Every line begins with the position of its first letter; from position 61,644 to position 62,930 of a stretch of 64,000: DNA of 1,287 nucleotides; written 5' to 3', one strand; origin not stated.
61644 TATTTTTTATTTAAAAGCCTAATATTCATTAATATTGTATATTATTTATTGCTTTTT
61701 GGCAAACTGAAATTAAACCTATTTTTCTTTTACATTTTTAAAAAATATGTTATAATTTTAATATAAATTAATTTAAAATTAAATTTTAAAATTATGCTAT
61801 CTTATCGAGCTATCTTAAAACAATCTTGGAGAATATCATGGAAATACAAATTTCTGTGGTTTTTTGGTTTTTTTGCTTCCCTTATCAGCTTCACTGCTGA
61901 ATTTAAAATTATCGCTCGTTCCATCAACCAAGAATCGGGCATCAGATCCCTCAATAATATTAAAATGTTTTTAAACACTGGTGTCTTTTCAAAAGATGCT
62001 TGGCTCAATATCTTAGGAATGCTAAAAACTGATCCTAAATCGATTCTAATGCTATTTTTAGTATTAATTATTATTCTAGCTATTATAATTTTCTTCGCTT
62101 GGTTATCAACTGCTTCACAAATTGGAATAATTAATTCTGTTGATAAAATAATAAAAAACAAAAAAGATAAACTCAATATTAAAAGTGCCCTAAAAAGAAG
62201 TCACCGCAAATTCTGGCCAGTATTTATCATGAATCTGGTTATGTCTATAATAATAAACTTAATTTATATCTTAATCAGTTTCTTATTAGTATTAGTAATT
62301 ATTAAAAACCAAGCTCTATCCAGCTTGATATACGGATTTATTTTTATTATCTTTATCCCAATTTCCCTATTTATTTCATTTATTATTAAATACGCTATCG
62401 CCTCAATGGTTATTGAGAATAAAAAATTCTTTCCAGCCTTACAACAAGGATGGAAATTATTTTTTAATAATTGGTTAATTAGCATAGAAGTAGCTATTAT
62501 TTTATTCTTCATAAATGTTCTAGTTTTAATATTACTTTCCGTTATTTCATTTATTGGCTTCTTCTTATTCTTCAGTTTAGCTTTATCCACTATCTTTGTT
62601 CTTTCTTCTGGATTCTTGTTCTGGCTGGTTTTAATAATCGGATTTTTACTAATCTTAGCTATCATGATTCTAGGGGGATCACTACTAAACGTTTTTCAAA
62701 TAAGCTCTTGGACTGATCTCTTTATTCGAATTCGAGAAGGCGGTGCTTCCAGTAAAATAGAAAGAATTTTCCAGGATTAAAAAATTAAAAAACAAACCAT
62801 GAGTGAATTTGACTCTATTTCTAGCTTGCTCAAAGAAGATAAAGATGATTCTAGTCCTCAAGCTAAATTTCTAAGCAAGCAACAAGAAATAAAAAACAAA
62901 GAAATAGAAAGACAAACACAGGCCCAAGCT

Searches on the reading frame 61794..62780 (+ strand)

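Call 85: search_protein_families(library=pfam, proteins=[window:61794-62780:+], max_evalue=0.001)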
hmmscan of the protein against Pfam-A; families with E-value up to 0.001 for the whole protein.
window:61794-62780:+ (328 aa): 1 family
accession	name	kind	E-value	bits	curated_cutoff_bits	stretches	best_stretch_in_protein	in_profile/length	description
PF24400.1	DUF7544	-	5.8e-05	22.9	27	1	81-298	64-276/302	Family of unknown function (DUF7544)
